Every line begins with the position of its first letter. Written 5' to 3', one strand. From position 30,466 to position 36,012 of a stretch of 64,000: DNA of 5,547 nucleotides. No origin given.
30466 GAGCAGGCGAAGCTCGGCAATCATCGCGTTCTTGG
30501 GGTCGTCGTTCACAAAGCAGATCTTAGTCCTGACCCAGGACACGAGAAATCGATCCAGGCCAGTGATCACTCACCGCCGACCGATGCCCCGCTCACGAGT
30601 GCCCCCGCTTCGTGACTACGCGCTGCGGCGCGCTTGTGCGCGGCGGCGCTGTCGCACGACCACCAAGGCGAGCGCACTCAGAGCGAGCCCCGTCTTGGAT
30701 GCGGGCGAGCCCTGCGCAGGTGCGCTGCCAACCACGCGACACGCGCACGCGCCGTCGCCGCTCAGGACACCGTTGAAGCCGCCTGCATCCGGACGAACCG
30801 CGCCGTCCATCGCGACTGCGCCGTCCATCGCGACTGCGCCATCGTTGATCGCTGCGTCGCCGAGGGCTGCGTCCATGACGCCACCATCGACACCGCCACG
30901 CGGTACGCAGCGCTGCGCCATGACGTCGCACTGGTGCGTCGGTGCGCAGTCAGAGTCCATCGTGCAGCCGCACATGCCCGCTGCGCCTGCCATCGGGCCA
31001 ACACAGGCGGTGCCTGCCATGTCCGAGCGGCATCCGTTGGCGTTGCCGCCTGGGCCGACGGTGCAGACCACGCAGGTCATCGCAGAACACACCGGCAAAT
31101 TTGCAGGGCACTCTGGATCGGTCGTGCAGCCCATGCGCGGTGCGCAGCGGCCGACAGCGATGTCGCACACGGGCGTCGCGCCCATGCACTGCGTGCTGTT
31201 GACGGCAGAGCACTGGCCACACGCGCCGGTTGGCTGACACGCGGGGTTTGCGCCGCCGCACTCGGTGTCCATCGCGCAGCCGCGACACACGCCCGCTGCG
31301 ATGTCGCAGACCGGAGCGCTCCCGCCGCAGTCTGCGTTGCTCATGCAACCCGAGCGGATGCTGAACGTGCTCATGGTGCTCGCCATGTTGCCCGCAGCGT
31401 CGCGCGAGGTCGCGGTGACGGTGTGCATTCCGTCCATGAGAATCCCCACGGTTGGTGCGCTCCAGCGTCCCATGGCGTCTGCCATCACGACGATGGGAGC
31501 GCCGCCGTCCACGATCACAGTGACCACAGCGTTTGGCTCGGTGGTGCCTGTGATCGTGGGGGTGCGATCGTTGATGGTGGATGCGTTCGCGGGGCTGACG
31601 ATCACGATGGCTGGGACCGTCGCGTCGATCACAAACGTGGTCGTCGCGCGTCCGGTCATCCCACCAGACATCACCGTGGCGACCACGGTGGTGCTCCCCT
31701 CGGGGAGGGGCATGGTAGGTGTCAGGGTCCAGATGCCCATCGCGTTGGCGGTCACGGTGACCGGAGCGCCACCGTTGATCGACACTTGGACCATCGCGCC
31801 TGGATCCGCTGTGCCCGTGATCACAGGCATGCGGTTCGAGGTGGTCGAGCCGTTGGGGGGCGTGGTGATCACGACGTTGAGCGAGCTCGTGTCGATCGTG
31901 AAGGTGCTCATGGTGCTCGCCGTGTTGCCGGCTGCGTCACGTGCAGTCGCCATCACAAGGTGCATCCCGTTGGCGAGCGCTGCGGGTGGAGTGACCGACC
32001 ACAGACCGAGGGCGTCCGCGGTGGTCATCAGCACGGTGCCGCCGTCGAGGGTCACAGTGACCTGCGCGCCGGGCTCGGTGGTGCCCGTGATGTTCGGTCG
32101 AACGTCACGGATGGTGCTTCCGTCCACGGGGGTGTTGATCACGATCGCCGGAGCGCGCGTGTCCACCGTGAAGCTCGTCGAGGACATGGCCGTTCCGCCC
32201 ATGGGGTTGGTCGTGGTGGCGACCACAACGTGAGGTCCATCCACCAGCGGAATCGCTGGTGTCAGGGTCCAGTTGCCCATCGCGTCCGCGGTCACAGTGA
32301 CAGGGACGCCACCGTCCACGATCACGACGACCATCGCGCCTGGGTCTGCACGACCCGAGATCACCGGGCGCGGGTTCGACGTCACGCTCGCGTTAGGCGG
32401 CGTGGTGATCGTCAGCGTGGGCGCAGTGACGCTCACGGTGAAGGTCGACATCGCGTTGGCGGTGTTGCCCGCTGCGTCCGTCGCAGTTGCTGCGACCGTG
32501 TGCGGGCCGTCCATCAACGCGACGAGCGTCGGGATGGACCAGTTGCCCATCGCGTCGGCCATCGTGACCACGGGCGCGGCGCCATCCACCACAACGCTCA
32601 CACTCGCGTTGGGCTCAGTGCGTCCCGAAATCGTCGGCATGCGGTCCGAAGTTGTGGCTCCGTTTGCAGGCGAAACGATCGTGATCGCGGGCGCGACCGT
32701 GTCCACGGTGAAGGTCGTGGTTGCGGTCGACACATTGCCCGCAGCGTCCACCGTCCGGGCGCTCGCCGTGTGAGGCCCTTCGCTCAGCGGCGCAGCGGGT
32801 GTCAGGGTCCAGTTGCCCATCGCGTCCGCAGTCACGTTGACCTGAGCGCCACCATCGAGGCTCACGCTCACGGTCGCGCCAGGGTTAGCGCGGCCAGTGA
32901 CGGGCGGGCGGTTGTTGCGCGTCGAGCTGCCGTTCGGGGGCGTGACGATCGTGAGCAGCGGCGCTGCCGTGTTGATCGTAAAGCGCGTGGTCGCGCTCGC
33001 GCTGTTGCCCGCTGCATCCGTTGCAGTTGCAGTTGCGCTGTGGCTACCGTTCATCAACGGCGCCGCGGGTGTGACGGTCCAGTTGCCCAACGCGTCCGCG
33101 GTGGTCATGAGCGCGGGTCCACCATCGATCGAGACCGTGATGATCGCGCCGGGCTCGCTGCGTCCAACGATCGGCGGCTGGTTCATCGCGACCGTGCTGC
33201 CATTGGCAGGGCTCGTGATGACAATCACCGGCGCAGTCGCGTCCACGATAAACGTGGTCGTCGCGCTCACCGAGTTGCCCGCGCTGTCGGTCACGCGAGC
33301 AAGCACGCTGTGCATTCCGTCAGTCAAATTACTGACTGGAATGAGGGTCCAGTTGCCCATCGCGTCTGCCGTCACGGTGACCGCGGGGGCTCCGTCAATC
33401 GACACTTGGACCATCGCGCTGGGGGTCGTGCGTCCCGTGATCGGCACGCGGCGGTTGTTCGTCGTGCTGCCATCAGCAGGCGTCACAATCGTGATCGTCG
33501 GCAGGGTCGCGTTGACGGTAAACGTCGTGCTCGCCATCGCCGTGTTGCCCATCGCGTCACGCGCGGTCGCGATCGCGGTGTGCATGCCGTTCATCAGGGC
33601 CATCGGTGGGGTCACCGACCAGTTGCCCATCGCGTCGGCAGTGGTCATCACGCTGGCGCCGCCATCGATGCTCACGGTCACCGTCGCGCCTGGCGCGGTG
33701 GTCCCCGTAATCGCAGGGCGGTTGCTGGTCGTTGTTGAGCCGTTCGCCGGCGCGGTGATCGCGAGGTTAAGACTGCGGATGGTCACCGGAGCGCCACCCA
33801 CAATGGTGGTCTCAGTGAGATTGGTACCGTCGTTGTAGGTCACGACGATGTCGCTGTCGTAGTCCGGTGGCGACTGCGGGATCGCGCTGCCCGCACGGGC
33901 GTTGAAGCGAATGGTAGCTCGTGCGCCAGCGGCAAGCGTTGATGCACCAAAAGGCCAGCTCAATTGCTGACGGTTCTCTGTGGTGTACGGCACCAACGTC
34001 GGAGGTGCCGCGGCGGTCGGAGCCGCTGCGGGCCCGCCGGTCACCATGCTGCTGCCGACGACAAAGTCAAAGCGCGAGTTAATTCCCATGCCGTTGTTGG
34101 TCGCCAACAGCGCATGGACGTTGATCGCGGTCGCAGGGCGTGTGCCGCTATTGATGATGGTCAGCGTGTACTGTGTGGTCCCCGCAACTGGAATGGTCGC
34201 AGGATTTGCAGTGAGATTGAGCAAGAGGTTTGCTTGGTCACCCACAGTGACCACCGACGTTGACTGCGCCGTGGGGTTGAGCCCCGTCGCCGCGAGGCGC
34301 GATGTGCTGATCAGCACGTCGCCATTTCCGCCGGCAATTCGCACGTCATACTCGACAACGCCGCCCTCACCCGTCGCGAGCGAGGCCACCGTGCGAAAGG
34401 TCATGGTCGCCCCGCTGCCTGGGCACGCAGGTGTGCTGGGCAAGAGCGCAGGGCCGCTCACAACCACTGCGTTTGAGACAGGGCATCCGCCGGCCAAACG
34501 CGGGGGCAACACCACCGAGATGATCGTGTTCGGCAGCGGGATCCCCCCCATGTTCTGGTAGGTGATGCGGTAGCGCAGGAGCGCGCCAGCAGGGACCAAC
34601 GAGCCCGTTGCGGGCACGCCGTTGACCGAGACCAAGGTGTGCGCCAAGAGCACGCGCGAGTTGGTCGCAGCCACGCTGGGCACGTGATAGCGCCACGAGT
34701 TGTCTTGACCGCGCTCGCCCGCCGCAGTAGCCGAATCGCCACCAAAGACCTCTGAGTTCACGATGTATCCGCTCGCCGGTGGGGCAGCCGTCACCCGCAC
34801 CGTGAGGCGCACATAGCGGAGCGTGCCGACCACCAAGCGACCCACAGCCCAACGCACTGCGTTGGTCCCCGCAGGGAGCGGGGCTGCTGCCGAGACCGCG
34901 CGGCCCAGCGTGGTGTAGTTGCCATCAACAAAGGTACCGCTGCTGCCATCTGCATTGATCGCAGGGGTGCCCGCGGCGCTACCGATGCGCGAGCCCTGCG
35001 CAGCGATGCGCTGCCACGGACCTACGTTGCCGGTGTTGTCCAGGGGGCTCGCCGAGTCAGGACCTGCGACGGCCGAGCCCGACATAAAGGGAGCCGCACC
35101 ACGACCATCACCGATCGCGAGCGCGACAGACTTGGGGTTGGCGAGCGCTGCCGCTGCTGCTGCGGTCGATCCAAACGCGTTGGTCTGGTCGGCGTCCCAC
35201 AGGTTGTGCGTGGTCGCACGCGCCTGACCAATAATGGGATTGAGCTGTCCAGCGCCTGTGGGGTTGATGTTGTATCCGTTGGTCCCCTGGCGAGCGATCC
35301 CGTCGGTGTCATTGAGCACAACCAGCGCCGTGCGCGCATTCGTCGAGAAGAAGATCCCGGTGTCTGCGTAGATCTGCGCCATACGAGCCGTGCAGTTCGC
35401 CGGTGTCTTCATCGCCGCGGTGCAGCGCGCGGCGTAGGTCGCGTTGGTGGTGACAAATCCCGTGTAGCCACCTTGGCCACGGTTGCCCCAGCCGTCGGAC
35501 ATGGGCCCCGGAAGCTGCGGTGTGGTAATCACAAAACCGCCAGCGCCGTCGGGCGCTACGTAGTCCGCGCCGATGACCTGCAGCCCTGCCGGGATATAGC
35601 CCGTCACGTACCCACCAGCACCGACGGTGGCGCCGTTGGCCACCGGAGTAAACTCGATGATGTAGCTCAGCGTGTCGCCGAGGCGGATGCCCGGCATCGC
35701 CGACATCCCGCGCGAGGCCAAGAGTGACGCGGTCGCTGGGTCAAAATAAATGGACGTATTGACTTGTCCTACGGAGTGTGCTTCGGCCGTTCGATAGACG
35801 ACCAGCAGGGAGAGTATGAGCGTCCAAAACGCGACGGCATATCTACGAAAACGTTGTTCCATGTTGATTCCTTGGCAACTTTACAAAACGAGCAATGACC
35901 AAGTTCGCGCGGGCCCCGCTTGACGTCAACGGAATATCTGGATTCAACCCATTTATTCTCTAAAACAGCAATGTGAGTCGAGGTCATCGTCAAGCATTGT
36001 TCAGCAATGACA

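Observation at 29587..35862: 1748-aa Ig-repeat surface protein with MYXO-CTERM-like tail followed by a small 3-TM membrane protein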

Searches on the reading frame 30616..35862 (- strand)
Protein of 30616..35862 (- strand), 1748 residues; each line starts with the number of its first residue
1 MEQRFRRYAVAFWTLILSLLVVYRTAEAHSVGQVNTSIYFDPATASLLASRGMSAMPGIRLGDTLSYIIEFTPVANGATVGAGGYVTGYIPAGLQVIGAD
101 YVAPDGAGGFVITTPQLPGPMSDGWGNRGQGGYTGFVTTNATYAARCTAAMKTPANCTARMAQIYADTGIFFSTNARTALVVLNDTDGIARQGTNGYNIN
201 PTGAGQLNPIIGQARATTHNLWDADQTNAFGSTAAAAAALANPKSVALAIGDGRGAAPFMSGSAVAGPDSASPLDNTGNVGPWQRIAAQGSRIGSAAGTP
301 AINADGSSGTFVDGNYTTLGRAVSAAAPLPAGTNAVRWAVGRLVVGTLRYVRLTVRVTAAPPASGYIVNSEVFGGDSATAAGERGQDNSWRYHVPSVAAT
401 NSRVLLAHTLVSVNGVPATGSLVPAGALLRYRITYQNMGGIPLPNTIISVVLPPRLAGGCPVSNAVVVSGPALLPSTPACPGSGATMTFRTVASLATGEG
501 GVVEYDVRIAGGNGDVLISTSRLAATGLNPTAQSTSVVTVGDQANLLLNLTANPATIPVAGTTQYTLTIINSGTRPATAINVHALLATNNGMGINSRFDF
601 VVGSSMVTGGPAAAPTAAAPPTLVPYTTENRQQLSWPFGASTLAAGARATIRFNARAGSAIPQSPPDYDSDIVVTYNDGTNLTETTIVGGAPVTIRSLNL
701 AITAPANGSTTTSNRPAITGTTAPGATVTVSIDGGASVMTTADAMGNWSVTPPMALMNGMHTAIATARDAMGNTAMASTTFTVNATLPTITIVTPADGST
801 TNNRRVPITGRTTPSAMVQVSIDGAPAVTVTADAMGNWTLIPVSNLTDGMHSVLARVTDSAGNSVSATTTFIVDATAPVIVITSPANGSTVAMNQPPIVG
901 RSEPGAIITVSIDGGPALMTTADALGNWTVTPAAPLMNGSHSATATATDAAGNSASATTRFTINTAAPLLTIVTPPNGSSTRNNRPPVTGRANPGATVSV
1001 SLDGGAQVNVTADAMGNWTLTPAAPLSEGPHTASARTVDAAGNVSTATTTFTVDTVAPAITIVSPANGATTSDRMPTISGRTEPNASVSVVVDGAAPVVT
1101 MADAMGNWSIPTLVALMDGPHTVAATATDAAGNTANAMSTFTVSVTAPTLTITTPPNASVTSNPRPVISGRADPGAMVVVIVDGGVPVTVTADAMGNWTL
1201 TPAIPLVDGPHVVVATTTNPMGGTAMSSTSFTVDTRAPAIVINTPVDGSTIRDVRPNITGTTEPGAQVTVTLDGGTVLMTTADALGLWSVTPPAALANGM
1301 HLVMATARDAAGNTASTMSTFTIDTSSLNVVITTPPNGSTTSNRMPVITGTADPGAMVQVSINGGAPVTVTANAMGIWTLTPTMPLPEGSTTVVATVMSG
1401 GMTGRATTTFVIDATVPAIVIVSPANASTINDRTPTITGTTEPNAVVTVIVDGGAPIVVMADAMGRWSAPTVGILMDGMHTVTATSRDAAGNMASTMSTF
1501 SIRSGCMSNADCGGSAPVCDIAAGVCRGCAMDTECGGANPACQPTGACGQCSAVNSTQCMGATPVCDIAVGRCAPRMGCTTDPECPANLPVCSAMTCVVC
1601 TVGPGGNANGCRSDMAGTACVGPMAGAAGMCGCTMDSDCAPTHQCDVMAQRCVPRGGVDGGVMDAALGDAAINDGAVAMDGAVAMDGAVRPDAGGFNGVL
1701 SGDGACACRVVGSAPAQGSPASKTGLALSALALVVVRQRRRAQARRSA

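Call 6: search_protein_families(library=pfam, proteins=[window:30616-35862:-], max_evalue=0.1)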
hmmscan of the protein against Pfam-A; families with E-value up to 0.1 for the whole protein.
window:30616-35862:- (1748 aa): 8 families
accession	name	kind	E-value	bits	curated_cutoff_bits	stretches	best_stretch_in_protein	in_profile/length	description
PF19077.6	Big_13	-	3.5e-112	368.3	27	9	980-1055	23-102/102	Bacterial Ig-like domain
PF17936.7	Big_6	-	7e-58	193.3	27.6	9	1251-1320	10-79/83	Bacterial Ig domain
PF09136.16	Glucodextran_B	-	4.5e-27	94.2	27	6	1417-1499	1-78/83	Glucodextranase, domain B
PF17957.7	Big_7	-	1.6e-15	57.9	24.1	4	788-853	1-68/70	Bacterial Ig domain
PF02494.22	HYR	-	2e-13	50.9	21.7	0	1257-1323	13-79/81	HYR domain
PF13750.12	Big_3_3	-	3.3e-07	30.5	27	0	755-827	11-91/157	Bacterial Ig-like domain (group 3)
PF12245.14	Big_3_2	-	9e-06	26.3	23.3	0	1014-1054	80-121/122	Bacterial Ig-like domain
PF20164.4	GspA_SrpA_N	-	0.035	14.9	27.4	0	1027-1056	85-114/117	GspA/SrpA SigLec-like domain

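Call 7: search_protein_families(library=ncbifam, proteins=[window:30616-35862:-], max_evalue=1)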
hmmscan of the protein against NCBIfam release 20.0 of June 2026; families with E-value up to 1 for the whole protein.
window:30616-35862:- (1748 aa): 5 families
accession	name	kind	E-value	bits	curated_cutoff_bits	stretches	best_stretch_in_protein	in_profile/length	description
NF033510.3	Ca_tandemer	repeat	4.2e-95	312.4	50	9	1229-1315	2-96/96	Ca2+-stabilized repeat-containing adhesin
NF040520.1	Ig_like_BLP2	equivalog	9.8e-49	166.1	750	7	988-1155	439-619/730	Ig-like repeat protein Blp2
NF047446.1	barrel_OmpL47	domain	3.5e-19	69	40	4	1024-1053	38-68/68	OmpL47-type beta-barrel domain-containing protein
NF033707.1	T9SS_sortase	equivalog_domain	3.2e-11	41.6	420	2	841-876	956-991/1095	type IX secretion system sortase PorU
NF047441.1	Lepto_OmpL47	equivalog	5.9e-05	22.8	250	0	1027-1062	295-331/336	multi-beta-barrel domain surface protein OmpL47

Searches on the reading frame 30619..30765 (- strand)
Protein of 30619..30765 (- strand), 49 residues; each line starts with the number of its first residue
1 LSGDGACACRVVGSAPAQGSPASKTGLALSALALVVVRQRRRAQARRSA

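Call 8: search_protein_families(library=ncbifam, proteins=[window:30619-30765:-], max_evalue=10)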
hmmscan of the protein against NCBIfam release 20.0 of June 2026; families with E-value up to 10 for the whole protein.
seq(49 aa): 1 family
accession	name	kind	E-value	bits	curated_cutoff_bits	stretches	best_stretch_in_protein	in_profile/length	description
TIGR03901.2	MYXO-CTERM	domain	0.0047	17.3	20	1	4-42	1-34/34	MYXO-CTERM sorting domain-containing protein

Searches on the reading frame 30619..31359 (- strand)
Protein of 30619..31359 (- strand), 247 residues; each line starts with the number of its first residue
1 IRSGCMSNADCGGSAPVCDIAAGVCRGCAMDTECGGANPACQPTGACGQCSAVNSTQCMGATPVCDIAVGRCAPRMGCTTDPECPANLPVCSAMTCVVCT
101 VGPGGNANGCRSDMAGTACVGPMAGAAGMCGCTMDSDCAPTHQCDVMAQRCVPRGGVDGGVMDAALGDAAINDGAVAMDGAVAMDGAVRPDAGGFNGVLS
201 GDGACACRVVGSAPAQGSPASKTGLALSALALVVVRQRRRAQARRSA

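Call 8: search_protein_families(library=ncbifam, proteins=[window:30619-31359:-], max_evalue=10)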
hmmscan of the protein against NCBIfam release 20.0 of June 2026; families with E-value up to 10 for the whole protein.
seq(247 aa): 2 families
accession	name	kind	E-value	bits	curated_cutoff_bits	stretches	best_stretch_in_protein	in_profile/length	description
NF033759.1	exchanger_TraA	exception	2.6e-06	26.3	750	1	5-154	307-446/666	outer membrane exchange protein TraA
TIGR03901.2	MYXO-CTERM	domain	0.02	15.3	20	1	202-240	1-34/34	MYXO-CTERM sorting domain-containing protein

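Call 9: search_protein_families(library=pfam, proteins=[window:30619-31359:-], max_evalue=10)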
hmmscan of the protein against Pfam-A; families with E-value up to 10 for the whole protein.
seq(247 aa): 0 families

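Call 59: find_homologous_proteins(query=window:30619-31359:-)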
Query window:30619-31359:-: 2193 candidates shared short words with the query, none scored E <= 0.001.

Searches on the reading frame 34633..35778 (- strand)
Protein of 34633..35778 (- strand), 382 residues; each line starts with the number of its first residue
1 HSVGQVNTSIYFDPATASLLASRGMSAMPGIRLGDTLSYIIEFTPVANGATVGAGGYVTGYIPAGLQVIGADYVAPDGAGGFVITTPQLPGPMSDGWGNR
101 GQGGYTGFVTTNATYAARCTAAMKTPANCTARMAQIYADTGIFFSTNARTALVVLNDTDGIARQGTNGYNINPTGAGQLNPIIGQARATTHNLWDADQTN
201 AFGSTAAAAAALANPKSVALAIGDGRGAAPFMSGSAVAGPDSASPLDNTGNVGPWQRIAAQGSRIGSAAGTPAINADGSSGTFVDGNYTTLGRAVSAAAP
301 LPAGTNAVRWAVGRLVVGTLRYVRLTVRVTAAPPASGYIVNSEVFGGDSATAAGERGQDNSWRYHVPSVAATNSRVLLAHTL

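Call 43: predict_structure(alignment_id=A3)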
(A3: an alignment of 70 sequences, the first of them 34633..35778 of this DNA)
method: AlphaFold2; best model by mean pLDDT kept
length: 382 residues; sequences in the alignment: 70
mean_pLDDT: 93.3   pTM: 0.93
mean pLDDT of the five models: 93.3, 92.8, 92.3, 92.3, 91.7
residues with pLDDT >= 90: 319; 70-90: 53; 50-70: 8; < 50: 2
segments of 3 or more residues with pLDDT < 50: none
pLDDT, mean of each block of 10 residues (from residue 1): 86 93 87 97 95 97 98 97 97 92 90 95 94 95 98 90 95 95 93 98 97 96 96 97 96 98 85 89 90 98 98 96 98 93 95 86 95 67 49
secondary structure, 60 per line:
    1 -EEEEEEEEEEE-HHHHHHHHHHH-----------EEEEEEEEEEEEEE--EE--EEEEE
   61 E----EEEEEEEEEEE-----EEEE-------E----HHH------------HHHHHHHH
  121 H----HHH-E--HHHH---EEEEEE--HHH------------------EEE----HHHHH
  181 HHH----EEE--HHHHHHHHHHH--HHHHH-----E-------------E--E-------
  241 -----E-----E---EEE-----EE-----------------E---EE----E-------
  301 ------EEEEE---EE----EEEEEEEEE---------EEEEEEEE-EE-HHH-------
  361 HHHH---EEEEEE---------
elements in order: E2-12 H14-24 E36-49 E56-61 E66-76 E82-85 H113-121 H133-136 E140-145 E169-171 H176-183 E188-190 H193-203 H206-210 E256-258 E307-311 E321-329 E339-346 H361-364 E368-373

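Call 81: fold_search(model_id=the predicted structure, library=pdb)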
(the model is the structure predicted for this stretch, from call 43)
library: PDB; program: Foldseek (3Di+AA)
matches with E <= 10: 809; with E <= 0.001: 0
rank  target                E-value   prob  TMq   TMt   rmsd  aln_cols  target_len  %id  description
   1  8xen_A                4.7e-02  0.04  0.12  0.05  28.9       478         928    8  Cryo-EM structure of integrin ITGAV/ITGB3 complex, conformation 4 (released 2024-12-18)
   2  9lj6                  6.0e-02  0.38  0.12  0.18   6.1        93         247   13  Crystal Structure of C-terminal rigid fragment containing middle and C-terminal domains of the Basal pilin EbpB from Ent (released 2025-07-16)
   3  5cfa_A                8.0e-02  0.05  0.14  0.16  22.2       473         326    8  Crystal structures of Bbp from Staphylococcus aureus with peptide ligand (released 2015-09-23)
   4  9e8a_A                8.0e-02  0.03  0.12  0.06  28.9       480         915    7  Integrin aIIbb3 bent conformation from human platelet membrane crude preparation (released 2025-10-15)
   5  5cf3                  9.0e-02  0.04  0.13  0.16  22.4       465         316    8  Crystal structures of Bbp from Staphylococcus aureus (released 2015-09-23)
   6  1r17_B                9.6e-02  0.03  0.12  0.13  24.0       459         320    8  Crystal Structure Analysis of S.epidermidis adhesin SdrG binding to Fibrinogen (adhesin-ligand complex) (released 2003-10-28)
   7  5cfa_B                1.3e-01  0.04  0.14  0.16  22.8       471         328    9  Crystal structures of Bbp from Staphylococcus aureus with peptide ligand (released 2015-09-23)
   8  7nxd_A                1.3e-01  0.03  0.13  0.06  29.4       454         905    9  Cryo-EM structure of human integrin alpha5beta1 in the half-bent conformation (released 2021-08-25)
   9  9lr7_B                1.8e-01  0.35  0.13  0.12   5.5        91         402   12  Crystal Structure of the Basal pilin EbpB from Enterococcus faecalis. (released 2025-07-16)
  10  9ifr                  1.8e-01  0.18  0.12  0.31   8.3        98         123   20  CLIPPER domain from the Gram-negative fibrillar adhesin "B9T28_05395 (released 2025-11-26)
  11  5m0y_A                1.8e-01  0.11  0.07  0.15  13.6        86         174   19  Crystal Structure of the CohScaA-XDocCipB type II complex from Clostridium thermocellum at 1.5Angstrom resolution (released 2017-09-06)
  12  4r7v                  2.1e-01  0.10  0.08  0.17  15.9        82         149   15  Crystal structure of N-lobe of human ARRDC3(1-165) (released 2014-10-01)
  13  5es4_A                2.3e-01  0.02  0.13  0.05  27.8       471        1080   10  RE-REFINEMENT OF INTEGRIN ALPHAXBETA2 ECTODOMAIN IN THE CLOSED/BENT CONFORMATION (released 2016-03-02)
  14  9lr7_D                2.4e-01  0.30  0.13  0.14   5.1        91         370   12  Crystal Structure of the Basal pilin EbpB from Enterococcus faecalis. (released 2025-07-16)
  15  9lr7_C                2.6e-01  0.30  0.13  0.13   5.4        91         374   12  Crystal Structure of the Basal pilin EbpB from Enterococcus faecalis. (released 2025-07-16)
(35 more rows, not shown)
